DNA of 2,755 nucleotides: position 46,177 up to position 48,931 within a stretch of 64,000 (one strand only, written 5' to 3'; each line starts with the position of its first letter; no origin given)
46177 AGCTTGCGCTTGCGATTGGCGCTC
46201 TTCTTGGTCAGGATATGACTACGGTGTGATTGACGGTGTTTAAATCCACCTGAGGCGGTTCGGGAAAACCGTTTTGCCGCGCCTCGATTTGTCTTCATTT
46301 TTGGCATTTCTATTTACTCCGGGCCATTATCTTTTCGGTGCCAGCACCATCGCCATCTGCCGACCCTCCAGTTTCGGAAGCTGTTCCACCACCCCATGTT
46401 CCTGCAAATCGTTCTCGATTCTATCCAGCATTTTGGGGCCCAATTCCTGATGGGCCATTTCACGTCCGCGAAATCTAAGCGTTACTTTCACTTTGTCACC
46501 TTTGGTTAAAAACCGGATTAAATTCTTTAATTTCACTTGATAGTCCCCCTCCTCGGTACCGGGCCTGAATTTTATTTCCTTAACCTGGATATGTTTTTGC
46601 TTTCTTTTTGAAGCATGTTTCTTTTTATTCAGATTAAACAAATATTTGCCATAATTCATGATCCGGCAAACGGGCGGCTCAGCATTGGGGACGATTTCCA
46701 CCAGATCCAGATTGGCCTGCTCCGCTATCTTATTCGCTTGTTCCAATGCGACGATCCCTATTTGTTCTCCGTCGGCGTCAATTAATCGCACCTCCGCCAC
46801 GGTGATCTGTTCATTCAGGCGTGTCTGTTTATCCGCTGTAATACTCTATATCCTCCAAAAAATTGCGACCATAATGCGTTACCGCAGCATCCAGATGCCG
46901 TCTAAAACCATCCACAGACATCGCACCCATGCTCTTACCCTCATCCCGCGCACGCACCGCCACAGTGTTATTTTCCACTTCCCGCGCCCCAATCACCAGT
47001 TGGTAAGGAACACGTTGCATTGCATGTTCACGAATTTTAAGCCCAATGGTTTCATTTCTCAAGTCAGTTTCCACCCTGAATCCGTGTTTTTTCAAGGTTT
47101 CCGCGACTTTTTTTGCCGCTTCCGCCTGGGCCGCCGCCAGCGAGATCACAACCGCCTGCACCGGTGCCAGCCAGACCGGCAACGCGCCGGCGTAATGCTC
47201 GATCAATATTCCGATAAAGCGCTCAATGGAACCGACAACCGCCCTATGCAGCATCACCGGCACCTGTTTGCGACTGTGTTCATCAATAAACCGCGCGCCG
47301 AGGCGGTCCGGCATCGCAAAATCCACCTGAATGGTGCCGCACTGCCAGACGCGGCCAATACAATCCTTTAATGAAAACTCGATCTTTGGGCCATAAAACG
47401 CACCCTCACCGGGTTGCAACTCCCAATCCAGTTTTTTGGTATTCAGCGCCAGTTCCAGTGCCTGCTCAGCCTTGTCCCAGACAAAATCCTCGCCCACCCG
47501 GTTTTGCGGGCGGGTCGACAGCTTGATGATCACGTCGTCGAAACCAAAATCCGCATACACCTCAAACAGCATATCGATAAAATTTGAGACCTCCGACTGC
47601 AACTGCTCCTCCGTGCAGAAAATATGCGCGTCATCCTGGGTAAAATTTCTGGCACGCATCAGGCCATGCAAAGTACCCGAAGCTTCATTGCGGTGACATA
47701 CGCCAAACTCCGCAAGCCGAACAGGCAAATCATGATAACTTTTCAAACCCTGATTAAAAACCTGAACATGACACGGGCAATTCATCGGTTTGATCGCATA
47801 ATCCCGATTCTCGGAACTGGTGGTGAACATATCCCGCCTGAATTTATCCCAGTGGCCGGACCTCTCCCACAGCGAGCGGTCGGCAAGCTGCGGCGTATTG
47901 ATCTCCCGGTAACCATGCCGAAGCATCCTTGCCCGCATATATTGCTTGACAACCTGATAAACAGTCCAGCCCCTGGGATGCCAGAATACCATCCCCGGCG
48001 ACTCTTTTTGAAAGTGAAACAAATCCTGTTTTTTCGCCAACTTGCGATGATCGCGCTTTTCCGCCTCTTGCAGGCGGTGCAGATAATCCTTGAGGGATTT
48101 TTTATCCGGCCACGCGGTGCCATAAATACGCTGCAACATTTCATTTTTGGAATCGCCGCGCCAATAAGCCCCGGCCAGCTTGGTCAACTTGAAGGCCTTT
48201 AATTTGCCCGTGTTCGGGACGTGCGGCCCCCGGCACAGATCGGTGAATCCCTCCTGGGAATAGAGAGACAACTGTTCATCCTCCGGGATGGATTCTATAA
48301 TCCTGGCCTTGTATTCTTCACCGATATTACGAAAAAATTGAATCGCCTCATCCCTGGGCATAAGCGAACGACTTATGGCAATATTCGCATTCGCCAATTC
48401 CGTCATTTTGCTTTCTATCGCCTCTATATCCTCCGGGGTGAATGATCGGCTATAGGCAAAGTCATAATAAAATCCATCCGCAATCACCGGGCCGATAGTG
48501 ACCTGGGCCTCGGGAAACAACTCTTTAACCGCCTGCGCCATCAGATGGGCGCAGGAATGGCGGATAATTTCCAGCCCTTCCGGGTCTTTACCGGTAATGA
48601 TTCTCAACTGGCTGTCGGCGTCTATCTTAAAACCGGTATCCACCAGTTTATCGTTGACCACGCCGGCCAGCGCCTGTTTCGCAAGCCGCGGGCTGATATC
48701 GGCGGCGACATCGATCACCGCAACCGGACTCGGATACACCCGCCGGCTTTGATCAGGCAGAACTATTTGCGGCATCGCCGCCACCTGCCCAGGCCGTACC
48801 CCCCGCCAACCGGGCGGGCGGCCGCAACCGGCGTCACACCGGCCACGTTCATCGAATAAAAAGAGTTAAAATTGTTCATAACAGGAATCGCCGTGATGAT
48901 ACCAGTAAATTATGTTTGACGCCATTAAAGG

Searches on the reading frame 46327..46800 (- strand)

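Call 50: search_protein_families(library=pfam, proteins=[window:46327-46800:-], max_evalue=0.00001)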
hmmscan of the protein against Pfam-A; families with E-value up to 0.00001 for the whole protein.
window:46327-46800:- (157 aa): 2 families
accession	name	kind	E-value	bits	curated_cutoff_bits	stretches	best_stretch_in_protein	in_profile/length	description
PF00707.27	IF3_C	-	1.4e-37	127.9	34.8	1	71-156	1-86/86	Translation initiation factor IF-3, C-terminal domain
PF05198.21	IF3_N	-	1e-26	93.3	26.9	1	2-62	8-68/70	Translation initiation factor IF-3, N-terminal domain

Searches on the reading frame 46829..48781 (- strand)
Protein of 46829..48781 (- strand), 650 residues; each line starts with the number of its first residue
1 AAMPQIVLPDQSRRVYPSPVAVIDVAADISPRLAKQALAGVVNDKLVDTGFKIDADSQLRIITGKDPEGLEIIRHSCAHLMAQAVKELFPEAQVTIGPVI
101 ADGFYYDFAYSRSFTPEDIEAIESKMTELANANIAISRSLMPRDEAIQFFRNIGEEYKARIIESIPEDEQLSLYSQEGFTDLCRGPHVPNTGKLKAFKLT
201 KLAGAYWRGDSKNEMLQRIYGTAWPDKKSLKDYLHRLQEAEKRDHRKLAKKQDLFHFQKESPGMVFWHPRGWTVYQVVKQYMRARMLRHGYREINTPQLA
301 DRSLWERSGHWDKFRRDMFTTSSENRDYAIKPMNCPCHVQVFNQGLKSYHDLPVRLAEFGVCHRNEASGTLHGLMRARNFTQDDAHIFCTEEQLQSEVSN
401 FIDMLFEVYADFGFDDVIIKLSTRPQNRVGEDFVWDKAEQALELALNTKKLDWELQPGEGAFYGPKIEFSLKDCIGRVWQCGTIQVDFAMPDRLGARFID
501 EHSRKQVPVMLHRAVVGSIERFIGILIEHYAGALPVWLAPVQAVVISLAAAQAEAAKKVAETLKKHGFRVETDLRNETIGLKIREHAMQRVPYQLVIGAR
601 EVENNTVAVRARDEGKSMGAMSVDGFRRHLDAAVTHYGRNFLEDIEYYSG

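Call 64: find_homologous_proteins(query=window:46829-48781:-, max_evalue=1e-50)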
Query window:46829-48781:- (650 aa): 8000 proteins with E <= 1e-50 among 8000 candidates; the best 120 are listed.
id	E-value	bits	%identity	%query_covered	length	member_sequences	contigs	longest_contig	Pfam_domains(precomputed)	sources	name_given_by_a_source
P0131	0.0e+0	1502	100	100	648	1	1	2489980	PF03129.26,PF02824.28,PF00587.31,PF07973.20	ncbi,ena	-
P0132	0.0e+0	1193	79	99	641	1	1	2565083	PF03129.26,PF02824.28,PF00587.31,PF07973.20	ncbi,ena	-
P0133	0.0e+0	1189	79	98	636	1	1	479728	PF03129.26,PF02824.28,PF00587.31,PF07973.20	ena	-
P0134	0.0e+0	1189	79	98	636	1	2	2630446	PF03129.26,PF02824.28,PF00587.31,PF07973.20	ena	-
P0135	0.0e+0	1187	79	98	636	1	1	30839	PF03129.26,PF02824.28,PF00587.31,PF07973.20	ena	-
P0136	0.0e+0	1155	76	99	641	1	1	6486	PF03129.26,PF02824.28,PF00587.31,PF07973.20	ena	-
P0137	0.0e+0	1152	76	99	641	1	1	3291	PF03129.26,PF02824.28,PF00587.31,PF07973.20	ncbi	-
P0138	0.0e+0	1149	76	99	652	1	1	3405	PF03129.26,PF02824.28,PF00587.31,PF07973.20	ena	-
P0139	0.0e+0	1146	75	99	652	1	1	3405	PF03129.26,PF02824.28,PF00587.31,PF07973.20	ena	-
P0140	0.0e+0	1145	75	99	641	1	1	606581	PF03129.26,PF02824.28,PF00587.31,PF07973.20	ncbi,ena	-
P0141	0.0e+0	1145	75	99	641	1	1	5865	PF03129.26,PF02824.28,PF00587.31,PF07973.20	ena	-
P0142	0.0e+0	1142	75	99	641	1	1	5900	PF03129.26,PF02824.28,PF00587.31,PF07973.20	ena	-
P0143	0.0e+0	1141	75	99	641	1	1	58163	PF03129.26,PF02824.28,PF00587.31,PF07973.20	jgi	-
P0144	0.0e+0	1141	75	99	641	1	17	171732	PF03129.26,PF02824.28,PF00587.31,PF07973.20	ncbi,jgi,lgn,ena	-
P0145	0.0e+0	1141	75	99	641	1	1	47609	PF03129.26,PF02824.28,PF00587.31,PF07973.20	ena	-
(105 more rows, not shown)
